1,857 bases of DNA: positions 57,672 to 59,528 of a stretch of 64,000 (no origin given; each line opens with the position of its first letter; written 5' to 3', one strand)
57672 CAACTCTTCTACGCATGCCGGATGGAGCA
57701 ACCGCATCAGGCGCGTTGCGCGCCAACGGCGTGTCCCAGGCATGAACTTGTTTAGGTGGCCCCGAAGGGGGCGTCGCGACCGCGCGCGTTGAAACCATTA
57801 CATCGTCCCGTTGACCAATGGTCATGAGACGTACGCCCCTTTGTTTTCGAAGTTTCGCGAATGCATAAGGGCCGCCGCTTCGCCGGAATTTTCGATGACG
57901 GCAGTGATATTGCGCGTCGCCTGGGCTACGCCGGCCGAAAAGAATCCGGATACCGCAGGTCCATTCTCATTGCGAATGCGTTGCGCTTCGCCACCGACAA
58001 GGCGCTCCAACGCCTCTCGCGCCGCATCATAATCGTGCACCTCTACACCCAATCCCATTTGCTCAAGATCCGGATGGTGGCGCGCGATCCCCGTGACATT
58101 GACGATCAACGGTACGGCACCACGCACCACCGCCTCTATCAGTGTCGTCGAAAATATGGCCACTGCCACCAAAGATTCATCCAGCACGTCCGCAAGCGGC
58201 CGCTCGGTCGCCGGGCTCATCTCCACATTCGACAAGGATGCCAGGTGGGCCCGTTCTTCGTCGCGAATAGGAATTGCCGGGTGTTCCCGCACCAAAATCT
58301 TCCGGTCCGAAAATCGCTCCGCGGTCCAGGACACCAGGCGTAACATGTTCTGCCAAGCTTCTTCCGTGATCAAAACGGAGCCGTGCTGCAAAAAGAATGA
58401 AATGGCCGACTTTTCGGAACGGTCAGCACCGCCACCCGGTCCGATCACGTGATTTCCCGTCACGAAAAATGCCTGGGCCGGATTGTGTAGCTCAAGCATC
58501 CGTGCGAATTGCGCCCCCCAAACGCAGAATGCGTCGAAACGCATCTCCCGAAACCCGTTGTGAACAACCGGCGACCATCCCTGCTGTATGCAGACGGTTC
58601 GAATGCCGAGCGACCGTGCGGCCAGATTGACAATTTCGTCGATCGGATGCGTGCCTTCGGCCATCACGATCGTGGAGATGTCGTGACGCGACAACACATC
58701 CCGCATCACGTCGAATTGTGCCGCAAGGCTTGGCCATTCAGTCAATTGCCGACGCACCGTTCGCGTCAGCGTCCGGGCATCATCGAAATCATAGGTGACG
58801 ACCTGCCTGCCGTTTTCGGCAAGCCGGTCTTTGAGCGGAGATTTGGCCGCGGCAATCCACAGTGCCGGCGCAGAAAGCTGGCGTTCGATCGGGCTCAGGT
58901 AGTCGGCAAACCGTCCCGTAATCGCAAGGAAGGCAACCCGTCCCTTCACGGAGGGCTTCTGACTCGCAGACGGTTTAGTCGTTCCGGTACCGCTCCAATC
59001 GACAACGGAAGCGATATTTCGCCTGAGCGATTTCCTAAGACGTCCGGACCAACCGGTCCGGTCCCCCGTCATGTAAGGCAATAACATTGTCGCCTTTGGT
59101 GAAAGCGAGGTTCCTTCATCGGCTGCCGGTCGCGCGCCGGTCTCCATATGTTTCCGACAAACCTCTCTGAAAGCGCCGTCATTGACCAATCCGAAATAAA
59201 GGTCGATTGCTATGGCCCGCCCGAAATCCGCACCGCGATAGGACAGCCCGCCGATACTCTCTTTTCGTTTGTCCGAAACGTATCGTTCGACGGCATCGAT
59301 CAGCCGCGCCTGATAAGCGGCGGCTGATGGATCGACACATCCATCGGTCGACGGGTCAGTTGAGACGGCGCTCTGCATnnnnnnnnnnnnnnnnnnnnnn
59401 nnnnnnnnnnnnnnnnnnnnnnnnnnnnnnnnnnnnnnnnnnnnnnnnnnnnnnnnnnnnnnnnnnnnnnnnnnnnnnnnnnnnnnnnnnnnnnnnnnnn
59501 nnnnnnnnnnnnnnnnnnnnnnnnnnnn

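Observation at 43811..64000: ABC-transporter-dependent glycan cluster with seven methyltransferase-like genes among 19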

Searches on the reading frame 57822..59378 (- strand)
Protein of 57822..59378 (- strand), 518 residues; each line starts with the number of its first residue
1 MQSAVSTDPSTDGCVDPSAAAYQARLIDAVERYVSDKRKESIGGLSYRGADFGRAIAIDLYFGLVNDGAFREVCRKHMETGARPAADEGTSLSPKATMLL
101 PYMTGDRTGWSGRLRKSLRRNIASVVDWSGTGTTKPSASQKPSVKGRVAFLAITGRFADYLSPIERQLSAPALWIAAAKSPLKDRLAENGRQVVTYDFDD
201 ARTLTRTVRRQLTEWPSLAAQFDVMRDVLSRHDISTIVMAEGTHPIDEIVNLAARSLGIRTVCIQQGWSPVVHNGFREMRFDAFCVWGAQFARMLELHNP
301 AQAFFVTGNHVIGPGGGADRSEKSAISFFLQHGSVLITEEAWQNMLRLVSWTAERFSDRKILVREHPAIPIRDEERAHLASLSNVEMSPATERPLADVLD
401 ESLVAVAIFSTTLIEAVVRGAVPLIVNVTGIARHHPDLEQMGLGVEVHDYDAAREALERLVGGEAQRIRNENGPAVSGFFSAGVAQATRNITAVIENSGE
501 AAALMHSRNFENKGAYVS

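Call 5: search_protein_families(library=pfam, proteins=[window:57822-59378:-], max_evalue=0.01)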
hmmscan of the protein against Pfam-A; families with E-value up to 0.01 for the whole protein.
window:57822-59378:- (518 aa): 0 families

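Call 8: search_protein_families(library=ncbifam, proteins=[window:57822-59378:-], max_evalue=0.001)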
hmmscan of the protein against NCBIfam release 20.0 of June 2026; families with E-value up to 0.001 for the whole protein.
window:57822-59378:- (518 aa): 2 families
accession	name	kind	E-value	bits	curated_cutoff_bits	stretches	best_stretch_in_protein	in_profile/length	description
NF046086.1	BFO_1060_trans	domain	7.6e-05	22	200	1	341-432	203-295/365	BFO_1060 family glycosyltransferase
TIGR04326.1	O_ant_LIC13510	subfamily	0.00021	19.8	250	1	341-429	461-546/602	TIGR04326 family surface carbohydrate biosynthesis protein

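Call 10: find_encoding_contigs(protein=window:57822-59378:-, flank=10000, max_places=6)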
Protein window:57822-59378:- (518 aa): 2 contigs read that carry it; 1 place shown.
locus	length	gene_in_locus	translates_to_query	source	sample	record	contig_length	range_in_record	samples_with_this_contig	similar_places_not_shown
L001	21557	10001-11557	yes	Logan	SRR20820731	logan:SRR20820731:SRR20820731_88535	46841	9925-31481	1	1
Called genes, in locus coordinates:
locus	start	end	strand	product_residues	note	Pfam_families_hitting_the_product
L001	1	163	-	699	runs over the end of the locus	PF01757:Acyl_transf_3, PF19040:SGNH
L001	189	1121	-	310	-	PF08241:Methyltransf_11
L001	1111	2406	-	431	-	PF13439:Glyco_transf_4 (weak), PF20706:GT4-conflict (weak), PF00534:Glycos_transf_1, PF13692:Glyco_trans_1_4, PF13524:Glyco_trans_1_2 (faint)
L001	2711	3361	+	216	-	-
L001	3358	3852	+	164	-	PF02357:NusG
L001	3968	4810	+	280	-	PF01061:ABC2_membrane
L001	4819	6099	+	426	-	PF00005:ABC_tran, PF13304:AAA_21 (faint), PF14524:Wzt_C (weak)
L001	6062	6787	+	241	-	PF02348:CTP_transf_3, PF12804:NTP_transf_3 (weak)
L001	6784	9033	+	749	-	PF00571:CBS (faint), PF03102:NeuB, PF08666:SAF, PF01261:AP_endonuc_2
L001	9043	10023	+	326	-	PF01370:Epimerase, PF04321:RmlD_sub_bind, PF16363:GDP_Man_Dehyd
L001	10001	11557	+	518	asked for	-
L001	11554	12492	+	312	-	PF08241:Methyltransf_11, PF08242:Methyltransf_12 (weak), PF13649:Methyltransf_25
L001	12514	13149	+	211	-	PF13489:Methyltransf_23, PF13847:Methyltransf_31, PF08241:Methyltransf_11, PF08242:Methyltransf_12, PF13649:Methyltransf_25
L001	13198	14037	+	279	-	PF13489:Methyltransf_23 (weak), PF08242:Methyltransf_12 (weak)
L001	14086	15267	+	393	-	PF00534:Glycos_transf_1 (faint), PF13692:Glyco_trans_1_4 (weak)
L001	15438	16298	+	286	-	PF08241:Methyltransf_11, PF13489:Methyltransf_23, PF08242:Methyltransf_12 (weak), PF13649:Methyltransf_25 (weak), PF13847:Methyltransf_31 (weak)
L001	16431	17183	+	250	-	PF13489:Methyltransf_23, PF08241:Methyltransf_11 (weak), PF08242:Methyltransf_12 (faint)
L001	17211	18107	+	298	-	PF05721:PhyH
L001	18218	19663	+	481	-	-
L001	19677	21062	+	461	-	-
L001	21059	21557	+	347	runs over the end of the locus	PF00106:adh_short (faint), PF01073:3Beta_HSD, PF01370:Epimerase, PF02719:Polysacc_synt_2, PF04321:RmlD_sub_bind, PF07993:NAD_binding_4, PF16363:GDP_Man_Dehyd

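Call 14: find_homologous_proteins(query=window:57822-59378:-)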
Query window:57822-59378:- (518 aa): 43 proteins with E <= 0.001 among 8000 candidates.
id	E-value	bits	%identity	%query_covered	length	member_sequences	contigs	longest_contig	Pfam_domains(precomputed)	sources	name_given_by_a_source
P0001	0.0e+0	1160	100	100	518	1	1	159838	-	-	-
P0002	1.2e-117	412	44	97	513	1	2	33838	-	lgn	-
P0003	9.8e-113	396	40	95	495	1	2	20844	-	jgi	jgi:hypothetical protein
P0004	1.8e-112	395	40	94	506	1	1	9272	-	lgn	-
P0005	5.1e-108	380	42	95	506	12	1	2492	-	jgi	jgi:hypothetical protein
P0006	1.4e-106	375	41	94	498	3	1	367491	-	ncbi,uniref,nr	ncbi:hypothetical protein HF259_07295 [Rhizobium leguminosarum]|uniref:hypothetical protein n=1 Tax=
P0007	2.4e-105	371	40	94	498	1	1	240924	-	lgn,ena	-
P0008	1.5e-104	369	40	94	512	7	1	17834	-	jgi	-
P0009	1.6e-103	365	40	94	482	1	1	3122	-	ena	-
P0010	7.1e-103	363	41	94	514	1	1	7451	-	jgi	jgi:hypothetical protein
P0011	8.5e-103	363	42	92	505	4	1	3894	-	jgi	jgi:hypothetical protein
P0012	1.3e-102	362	38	96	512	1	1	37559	-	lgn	-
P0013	2.2e-102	362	40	92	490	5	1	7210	-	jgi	-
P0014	4.9e-102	360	41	94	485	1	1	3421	-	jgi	jgi:hypothetical protein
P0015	1.7e-101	359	40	92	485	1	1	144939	-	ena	-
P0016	6.2e-101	357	41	93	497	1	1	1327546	-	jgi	jgi:hypothetical protein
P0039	1.8e-55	207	30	83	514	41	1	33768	-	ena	-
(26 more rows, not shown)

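Call 15: find_encoding_contigs(protein=P0006, flank=10000, max_places=2)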
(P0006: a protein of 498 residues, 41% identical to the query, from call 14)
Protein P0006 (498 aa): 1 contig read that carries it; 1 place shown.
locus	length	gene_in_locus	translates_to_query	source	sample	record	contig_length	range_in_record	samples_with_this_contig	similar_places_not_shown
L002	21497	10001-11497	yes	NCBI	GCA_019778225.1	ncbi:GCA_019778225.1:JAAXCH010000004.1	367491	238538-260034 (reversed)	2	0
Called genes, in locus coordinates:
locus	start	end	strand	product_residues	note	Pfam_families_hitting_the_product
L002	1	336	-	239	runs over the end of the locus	PF01728:FtsJ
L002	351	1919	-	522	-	PF02541:Ppx-GppA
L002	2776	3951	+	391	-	PF13524:Glyco_trans_1_2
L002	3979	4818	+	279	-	PF01061:ABC2_membrane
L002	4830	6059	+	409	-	PF00005:ABC_tran, PF13304:AAA_21 (weak), PF14524:Wzt_C (faint)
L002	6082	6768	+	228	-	PF02348:CTP_transf_3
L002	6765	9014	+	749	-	PF03102:NeuB, PF08666:SAF, PF01261:AP_endonuc_2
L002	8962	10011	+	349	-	PF01370:Epimerase, PF04321:RmlD_sub_bind (weak), PF16363:GDP_Man_Dehyd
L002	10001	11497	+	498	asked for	-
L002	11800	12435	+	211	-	PF13489:Methyltransf_23, PF13847:Methyltransf_31, PF08241:Methyltransf_11, PF08242:Methyltransf_12, PF13649:Methyltransf_25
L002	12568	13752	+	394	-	-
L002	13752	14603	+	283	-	PF08242:Methyltransf_12 (faint), PF13489:Methyltransf_23 (weak)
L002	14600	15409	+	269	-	PF13489:Methyltransf_23 (weak), PF08241:Methyltransf_11 (weak), PF08242:Methyltransf_12 (faint)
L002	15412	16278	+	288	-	PF05721:PhyH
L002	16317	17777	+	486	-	-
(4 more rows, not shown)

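Call 16: find_encoding_contigs(protein=P0002, flank=10000, max_places=2)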
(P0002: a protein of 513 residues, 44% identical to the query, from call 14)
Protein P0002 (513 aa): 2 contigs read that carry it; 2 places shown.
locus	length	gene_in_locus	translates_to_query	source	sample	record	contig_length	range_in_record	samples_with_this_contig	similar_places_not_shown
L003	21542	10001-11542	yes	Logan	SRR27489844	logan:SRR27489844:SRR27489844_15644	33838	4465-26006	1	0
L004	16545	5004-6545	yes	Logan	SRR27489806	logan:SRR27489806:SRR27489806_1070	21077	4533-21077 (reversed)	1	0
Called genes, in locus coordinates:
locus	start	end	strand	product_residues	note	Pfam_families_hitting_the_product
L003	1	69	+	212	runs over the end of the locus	-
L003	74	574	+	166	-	PF02357:NusG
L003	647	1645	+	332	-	PF01370:Epimerase, PF04321:RmlD_sub_bind, PF16363:GDP_Man_Dehyd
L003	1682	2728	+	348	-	PF01370:Epimerase, PF04321:RmlD_sub_bind, PF16363:GDP_Man_Dehyd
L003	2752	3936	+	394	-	PF13524:Glyco_trans_1_2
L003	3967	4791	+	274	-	PF01061:ABC2_membrane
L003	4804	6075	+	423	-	PF00005:ABC_tran, PF13304:AAA_21 (faint), PF14524:Wzt_C (weak)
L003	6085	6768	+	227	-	PF02348:CTP_transf_3, PF12804:NTP_transf_3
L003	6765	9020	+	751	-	PF00571:CBS (faint), PF03102:NeuB, PF08666:SAF, PF01261:AP_endonuc_2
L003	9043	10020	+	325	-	PF01370:Epimerase, PF04321:RmlD_sub_bind (weak), PF16363:GDP_Man_Dehyd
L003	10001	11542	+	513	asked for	-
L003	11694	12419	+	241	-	PF13489:Methyltransf_23 (weak), PF13847:Methyltransf_31 (weak), PF08241:Methyltransf_11, PF08242:Methyltransf_12, PF13649:Methyltransf_25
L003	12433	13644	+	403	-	-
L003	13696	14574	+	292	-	PF05721:PhyH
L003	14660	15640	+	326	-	PF05050:Methyltransf_21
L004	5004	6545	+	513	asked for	-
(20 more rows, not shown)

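Call 18: find_related_loci(query=A1, collection=genome_contigs, flank=10000)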
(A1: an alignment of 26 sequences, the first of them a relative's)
Query A1 (518 aa) in genome_contigs; peptide patterns used: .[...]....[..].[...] (x = any residue, [..] = any of these).
28 stretches matched a pattern; 19 encode a relative of the query (tblastn E <= 1e-3); 19 distinct loci.
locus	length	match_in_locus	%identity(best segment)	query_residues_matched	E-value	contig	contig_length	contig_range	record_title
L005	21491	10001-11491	42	5-498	2e-115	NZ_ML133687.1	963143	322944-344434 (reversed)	Rhizobium vallis strain CCBAU 65647 Scaffold2, whole genome shotgun sequence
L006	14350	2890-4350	41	16-496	3e-99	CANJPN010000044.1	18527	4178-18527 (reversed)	MAG: Bradyrhizobiaceae bacterium isolate RH-23may17-403 genome assembly, contig: RH-23may17-C22169, whole genome shotgun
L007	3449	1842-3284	38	15-492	1e-99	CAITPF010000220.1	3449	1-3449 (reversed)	MAG: uncultured beta proteobacterium isolate Ki1-2-7m_bin-567 genome assembly, contig: bin-567:220/502, whole genome sho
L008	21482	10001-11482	37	15-507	2e-90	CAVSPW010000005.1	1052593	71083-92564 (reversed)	MAG: uncultured Alphaproteobacteria bacterium isolate MFD01299.bin.1.188 genome assembly, contig: contig_29072, whole ge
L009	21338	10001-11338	35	16-461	1e-78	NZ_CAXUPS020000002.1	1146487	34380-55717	Bradyrhizobium sp. LjRoot220 LJR220c2, whole genome shotgun sequence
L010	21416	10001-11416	34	26-494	2e-64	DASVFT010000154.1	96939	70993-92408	MAG TPA_asm: Solirubrobacteraceae bacterium isolate SMAG_U2096 k141_165489, whole genome shotgun sequence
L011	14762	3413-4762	32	16-464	6e-58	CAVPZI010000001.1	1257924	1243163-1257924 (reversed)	MAG: uncultured Alphaproteobacteria bacterium isolate MFD04967.bin.1.31 genome assembly, contig: contig_19601, whole gen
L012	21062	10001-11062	34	145-491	2e-55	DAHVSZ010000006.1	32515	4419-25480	MAG TPA_asm: Candidatus Paracaedibacteraceae bacterium isolate clean674 NODE_6_length_32515_cov_6.043159, whole genome s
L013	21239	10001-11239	27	22-464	3e-55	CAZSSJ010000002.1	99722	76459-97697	MAG TPA_asm: uncultured Gammaproteobacteria bacterium isolate SRP050083_co1_3 genome assembly, contig: NODE_32_length_99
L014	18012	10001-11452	27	22-491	9e-54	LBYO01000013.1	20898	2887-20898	MAG: Parcubacteria group bacterium GW2011_GWA1_40_21 UT90_C0013, whole genome shotgun sequence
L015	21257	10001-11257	32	26-465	9e-53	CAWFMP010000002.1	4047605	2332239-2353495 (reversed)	MAG: uncultured delta proteobacterium isolate MFD06435.bin.2.192 genome assembly, contig: contig_19846, whole genome sho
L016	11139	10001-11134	32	25-402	3e-52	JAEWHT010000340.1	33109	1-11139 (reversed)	MAG: Proteobacteria bacterium isolate OH_PBlB_78 k127_736818, whole genome shotgun sequence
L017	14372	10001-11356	26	25-496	1e-46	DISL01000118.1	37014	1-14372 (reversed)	MAG TPA_asm: Epsilonproteobacteria bacterium UBA6211 UBA6211_contig_25288, whole genome shotgun sequence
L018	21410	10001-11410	28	21-499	3e-46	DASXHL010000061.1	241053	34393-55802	MAG TPA_asm: Rhizomicrobium sp. isolate SMAG_U5192 k141_3364829, whole genome shotgun sequence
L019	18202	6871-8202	30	22-453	1e-63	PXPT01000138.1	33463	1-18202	MAG: Cyanobacteria bacterium QS_4_48_99 qs_4_scaffold_535, whole genome shotgun sequence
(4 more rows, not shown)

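Call 35: predict_structure(alignment_id=A1)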
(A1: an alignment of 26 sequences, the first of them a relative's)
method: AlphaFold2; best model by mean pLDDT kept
length: 518 residues; sequences in the alignment: 26
mean_pLDDT: 86.3   pTM: 0.87
mean pLDDT of the five models: 86.3, 85.0, 84.6, 84.6, 84.3
residues with pLDDT >= 90: 379; 70-90: 52; 50-70: 32; < 50: 55
segments of 3 or more residues with pLDDT < 50: 1-10, 121-141, 500-518
pLDDT, mean of each block of 10 residues (from residue 1): 40 83 95 93 91 97 95 92 71 93 73 50 45 42 75 94 96 97 96 92 84 93 96 95 95 95 94 94 96 94 95 70 91 92 97 98 91 96 97 93 95 93 95 92 96 98 94 85 95 83 47 35
secondary structure, 60 per line:
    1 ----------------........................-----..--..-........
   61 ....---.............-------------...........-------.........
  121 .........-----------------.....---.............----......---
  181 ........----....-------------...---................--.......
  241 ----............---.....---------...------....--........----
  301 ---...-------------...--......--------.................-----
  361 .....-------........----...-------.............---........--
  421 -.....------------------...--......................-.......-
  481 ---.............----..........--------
elements in order: H17-40 H53-64 H68-80 H94-104 H112-129 E147-151 H155-167 E172-177 H181-188 E193-196 H216-231 E234-240 H245-256 E260-264 E283-286 H289-296 E304-306 E325-330 H339-355 E361-365 H373-380 E385-387 H395-401 E402-407 H411-418 E422-426 E445-447 H450-471 H473-479 H484-496 H501-510

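Call 38: fold_search(model_id=the predicted structure, library=pdb)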
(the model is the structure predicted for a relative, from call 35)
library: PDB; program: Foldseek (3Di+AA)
matches with E <= 10: 1623; with E <= 0.001: 201
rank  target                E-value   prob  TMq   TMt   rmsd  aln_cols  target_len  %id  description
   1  1v4v_A                7.8e-11  1.00  0.40  0.51   7.7       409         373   15  Crystal Structure Of UDP-N-Acetylglucosamine 2-Epimerase From Thermus Thermophilus HB8 (released 2003-12-02)
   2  3dzc_A                1.2e-10  1.00  0.43  0.56   7.4       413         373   15  2.35 Angstrom resolution structure of WecB (VC0917), a UDP-N-acetylglucosamine 2-epimerase from Vibrio cholerae. (released 2008-08-12)
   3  3oti_A                1.3e-10  1.00  0.40  0.52   9.3       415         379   16  Crystal Structure of CalG3, Calicheamicin Glycostyltransferase, TDP and calicheamicin T0 bound form (released 2010-12-15)
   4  3ot5_B                2.0e-10  1.00  0.47  0.61   6.6       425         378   14  2.2 Angstrom Resolution Crystal Structure of putative UDP-N-acetylglucosamine 2-epimerase from Listeria monocytogenes (released 2010-09-22)
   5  9cm8_B                3.2e-10  1.00  0.43  0.57   6.8       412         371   15  UDP-GlcNAc 2-epimerase MnaA of Paenibacillus alvei (released 2024-10-02)
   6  1f6d_B                4.4e-10  1.00  0.43  0.56   7.3       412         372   15  THE STRUCTURE OF UDP-N-ACETYLGLUCOSAMINE 2-EPIMERASE FROM E. COLI. (released 2000-12-13)
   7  3beo_A                5.7e-10  1.00  0.43  0.56   7.5       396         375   14  A Structural Basis for the allosteric regulation of non-hydrolyzing UDP-GlcNAc 2-epimerases (released 2008-02-19)
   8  7vz6_H                6.4e-10  1.00  0.41  0.54   9.2       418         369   18  The crystal structure of Non-hydrolyzing UDPGlcNAc 2-epimerase in complex with UDP-glucose (released 2022-11-16)
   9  3d0q_A                7.9e-10  1.00  0.41  0.54   9.2       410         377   16  Crystal structure of calG3 from Micromonospora echinospora determined in space group I222 (released 2008-06-24)
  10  4fkz_B                1.2e-09  1.00  0.40  0.53   8.1       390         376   14  Crystal structure of Bacillus subtilis UDP-GlcNAc 2-epimerase in complex with UDP-GlcNAc and UDP (released 2013-05-08)
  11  1f6d_A                1.3e-09  1.00  0.46  0.61   7.1       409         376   15  THE STRUCTURE OF UDP-N-ACETYLGLUCOSAMINE 2-EPIMERASE FROM E. COLI. (released 2000-12-13)
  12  7vm0_A                1.4e-09  1.00  0.42  0.53   9.7       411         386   11  Crystal structure of YojK from B.subtilis in complex with UDP (released 2022-10-12)
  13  7vyy_B                1.5e-09  1.00  0.40  0.55   8.3       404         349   17  The crystal structure of Non-hydrolyzing UDPGlcNAc 2-epimerase (released 2022-11-16)
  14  7vyy_A                1.5e-09  1.00  0.40  0.54   8.7       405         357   16  The crystal structure of Non-hydrolyzing UDPGlcNAc 2-epimerase (released 2022-11-16)
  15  4fkz_A                1.6e-09  1.00  0.42  0.54   8.0       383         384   15  Crystal structure of Bacillus subtilis UDP-GlcNAc 2-epimerase in complex with UDP-GlcNAc and UDP (released 2013-05-08)
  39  6vlc_D                7.6e-09  1.00  0.46  0.62   6.6       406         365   13  Crystal structure of UDP-GlcNAc 2-epimerase from Neisseria meningitidis bound to UDP-GlcNAc (released 2020-11-11)
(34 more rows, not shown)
